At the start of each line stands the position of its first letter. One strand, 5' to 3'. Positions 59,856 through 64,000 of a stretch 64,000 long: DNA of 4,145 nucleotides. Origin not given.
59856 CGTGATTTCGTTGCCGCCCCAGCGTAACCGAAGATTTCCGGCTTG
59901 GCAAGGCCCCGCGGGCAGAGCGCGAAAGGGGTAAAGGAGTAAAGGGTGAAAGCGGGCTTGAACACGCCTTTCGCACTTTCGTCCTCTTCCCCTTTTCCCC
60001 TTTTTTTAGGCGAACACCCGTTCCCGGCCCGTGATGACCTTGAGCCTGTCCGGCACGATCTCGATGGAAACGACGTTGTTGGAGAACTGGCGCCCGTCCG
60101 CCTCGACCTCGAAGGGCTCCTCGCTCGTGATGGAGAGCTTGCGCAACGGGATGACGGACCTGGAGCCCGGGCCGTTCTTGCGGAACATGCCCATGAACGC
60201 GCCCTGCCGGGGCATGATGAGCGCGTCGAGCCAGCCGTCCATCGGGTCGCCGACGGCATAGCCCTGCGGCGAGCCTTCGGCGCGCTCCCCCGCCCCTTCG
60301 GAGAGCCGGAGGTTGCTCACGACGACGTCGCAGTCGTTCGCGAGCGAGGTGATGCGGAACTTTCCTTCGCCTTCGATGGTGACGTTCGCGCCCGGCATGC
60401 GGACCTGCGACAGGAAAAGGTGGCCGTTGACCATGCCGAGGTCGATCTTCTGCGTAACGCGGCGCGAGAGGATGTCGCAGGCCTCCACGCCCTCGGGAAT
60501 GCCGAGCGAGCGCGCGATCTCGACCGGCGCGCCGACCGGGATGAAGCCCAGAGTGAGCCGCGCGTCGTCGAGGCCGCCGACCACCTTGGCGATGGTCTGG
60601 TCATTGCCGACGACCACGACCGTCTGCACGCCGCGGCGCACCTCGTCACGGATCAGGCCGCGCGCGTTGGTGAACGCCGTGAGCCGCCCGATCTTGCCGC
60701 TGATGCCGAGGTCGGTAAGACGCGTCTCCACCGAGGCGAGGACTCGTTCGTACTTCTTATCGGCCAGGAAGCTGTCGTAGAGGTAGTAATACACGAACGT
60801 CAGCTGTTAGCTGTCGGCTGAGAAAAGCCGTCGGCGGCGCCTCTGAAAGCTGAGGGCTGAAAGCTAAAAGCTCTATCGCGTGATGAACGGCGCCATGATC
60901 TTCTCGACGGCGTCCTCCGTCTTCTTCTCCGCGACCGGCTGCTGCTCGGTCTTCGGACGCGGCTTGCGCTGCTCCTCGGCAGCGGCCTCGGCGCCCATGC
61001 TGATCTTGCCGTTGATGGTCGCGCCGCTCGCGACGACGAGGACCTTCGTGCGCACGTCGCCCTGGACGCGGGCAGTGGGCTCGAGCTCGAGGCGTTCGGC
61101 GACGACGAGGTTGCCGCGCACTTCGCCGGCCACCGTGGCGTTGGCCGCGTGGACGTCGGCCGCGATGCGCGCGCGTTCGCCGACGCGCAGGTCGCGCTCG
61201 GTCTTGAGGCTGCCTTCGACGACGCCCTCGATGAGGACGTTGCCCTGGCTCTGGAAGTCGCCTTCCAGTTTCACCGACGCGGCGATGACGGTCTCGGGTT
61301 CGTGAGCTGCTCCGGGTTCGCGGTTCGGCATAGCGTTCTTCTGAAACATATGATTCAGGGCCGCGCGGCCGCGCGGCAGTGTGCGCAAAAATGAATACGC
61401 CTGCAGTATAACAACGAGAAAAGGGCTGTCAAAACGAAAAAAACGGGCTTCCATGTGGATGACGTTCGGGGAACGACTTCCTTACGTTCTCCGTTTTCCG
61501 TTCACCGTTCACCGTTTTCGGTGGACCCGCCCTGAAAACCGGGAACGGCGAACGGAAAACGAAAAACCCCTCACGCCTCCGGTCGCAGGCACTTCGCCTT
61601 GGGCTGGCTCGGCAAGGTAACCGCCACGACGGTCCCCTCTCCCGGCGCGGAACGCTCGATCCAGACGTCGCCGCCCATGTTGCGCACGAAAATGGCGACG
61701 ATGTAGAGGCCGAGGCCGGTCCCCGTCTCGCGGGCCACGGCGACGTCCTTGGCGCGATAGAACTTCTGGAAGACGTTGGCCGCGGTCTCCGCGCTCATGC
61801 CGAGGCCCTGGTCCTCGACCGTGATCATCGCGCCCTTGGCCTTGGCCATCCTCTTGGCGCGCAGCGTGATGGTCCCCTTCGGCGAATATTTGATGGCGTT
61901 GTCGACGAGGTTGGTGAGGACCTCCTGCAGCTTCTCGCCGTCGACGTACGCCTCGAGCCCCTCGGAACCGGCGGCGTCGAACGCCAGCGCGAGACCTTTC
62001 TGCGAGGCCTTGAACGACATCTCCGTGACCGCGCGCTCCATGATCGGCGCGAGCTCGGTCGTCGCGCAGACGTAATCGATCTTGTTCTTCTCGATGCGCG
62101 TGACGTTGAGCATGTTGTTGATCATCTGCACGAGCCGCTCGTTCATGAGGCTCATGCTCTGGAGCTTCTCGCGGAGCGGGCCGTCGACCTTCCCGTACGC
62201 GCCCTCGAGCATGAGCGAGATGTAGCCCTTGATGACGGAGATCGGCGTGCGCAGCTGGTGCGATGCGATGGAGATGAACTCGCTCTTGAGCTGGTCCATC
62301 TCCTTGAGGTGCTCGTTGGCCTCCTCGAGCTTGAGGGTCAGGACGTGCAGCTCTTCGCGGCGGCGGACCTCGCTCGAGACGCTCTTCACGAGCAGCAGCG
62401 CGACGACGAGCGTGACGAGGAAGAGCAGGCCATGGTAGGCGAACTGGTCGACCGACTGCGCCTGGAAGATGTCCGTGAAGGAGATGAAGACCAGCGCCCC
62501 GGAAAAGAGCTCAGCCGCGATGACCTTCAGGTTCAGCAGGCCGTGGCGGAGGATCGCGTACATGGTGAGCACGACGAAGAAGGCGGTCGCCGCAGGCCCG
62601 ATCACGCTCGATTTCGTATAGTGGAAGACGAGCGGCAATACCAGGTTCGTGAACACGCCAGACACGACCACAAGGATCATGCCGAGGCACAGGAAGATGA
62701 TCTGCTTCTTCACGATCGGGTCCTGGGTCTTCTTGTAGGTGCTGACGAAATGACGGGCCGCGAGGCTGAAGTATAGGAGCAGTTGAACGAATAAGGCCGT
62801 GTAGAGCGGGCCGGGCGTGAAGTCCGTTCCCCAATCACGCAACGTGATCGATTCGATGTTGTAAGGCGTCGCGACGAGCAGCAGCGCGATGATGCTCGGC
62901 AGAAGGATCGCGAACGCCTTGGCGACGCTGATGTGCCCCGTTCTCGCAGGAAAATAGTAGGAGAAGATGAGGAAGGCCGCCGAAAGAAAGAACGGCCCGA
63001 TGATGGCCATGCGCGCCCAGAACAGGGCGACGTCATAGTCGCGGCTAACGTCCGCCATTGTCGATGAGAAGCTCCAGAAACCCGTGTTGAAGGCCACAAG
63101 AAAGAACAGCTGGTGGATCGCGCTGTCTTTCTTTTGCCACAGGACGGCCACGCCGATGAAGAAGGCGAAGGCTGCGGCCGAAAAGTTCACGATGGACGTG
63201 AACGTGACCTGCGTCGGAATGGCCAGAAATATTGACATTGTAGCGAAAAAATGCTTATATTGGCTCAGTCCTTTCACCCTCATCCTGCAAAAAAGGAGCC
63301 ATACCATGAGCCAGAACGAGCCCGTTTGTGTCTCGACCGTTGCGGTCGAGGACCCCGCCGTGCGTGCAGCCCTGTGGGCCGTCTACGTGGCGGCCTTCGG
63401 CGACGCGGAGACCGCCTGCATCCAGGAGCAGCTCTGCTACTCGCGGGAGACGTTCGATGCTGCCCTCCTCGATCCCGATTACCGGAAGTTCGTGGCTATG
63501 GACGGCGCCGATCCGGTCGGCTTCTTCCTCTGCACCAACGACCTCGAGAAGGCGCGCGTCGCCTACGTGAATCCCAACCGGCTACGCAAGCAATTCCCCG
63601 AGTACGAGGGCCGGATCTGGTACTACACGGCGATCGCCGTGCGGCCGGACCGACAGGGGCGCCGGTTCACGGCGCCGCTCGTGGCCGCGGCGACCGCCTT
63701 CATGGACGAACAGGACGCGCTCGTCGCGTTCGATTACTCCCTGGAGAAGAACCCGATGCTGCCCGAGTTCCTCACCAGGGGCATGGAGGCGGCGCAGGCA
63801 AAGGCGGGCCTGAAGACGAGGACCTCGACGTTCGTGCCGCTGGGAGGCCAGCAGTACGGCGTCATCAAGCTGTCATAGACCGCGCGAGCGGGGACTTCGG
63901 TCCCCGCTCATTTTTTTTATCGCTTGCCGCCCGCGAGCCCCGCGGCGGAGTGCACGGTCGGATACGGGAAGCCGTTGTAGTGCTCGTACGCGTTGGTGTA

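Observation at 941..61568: Genome-wide family of gene-boundary hairpins whose arms are tandem 7-nt (sometimes 8-nt) units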

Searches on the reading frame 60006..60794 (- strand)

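Call 27: search_protein_families(library=pfam, proteins=[window:60006-60794:-])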
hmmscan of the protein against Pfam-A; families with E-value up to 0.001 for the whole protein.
window:60006-60794:- (262 aa): 1 family
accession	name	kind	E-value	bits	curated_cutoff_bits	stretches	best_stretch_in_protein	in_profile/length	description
PF00781.29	DAGK_cat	-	1.6e-12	47.5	23.6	1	12-122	12-125/125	Diacylglycerol kinase catalytic domain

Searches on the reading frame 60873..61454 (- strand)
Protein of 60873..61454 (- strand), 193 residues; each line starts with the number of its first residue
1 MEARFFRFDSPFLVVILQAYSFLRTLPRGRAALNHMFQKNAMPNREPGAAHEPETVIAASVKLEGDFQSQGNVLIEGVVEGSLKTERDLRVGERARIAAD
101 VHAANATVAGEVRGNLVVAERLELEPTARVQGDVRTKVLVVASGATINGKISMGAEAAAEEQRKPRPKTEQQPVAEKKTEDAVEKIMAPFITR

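Call 27: search_protein_families(library=pfam, proteins=[window:60873-61454:-])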
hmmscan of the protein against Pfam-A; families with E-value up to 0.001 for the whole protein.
window:60873-61454:- (193 aa): 1 family
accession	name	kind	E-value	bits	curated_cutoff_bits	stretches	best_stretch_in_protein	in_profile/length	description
PF04519.19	Bactofilin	-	8.4e-27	93.7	27.9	1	55-151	1-97/98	Polymer-forming cytoskeletal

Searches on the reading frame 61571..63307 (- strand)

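Call 27: search_protein_families(library=pfam, proteins=[window:61571-63307:-])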
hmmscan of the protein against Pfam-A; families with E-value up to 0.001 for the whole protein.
window:61571-63307:- (578 aa): 4 families
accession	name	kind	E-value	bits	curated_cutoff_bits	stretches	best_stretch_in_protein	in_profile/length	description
PF02518.31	HATPase_c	-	9.4e-26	90.9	26.4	1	456-568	2-110/111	Histidine kinase-, DNA gyrase B-, and HSP90-like ATPase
PF16927.11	HisKA_7TM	-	4.5e-14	53.3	28.6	1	43-260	4-222/224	N-terminal 7TM region of histidine kinase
PF00512.31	HisKA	-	5.9e-14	52.3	26.9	1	341-407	2-65/66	His Kinase A (phospho-acceptor) domain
PF13589.12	HATPase_c_3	-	0.00097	19.6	25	0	460-521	3-62/137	Histidine kinase-, DNA gyrase B-, and HSP90-like ATPase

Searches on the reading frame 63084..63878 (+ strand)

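Call 27: search_protein_families(library=pfam, proteins=[window:63084-63878:+])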
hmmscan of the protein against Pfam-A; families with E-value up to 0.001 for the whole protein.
window:63084-63878:+ (264 aa): 1 family
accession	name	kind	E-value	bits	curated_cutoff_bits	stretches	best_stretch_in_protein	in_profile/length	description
PF00583.31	Acetyltransf_1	-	0.00023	21.9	20.7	1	118-212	19-93/116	Acetyltransferase (GNAT) family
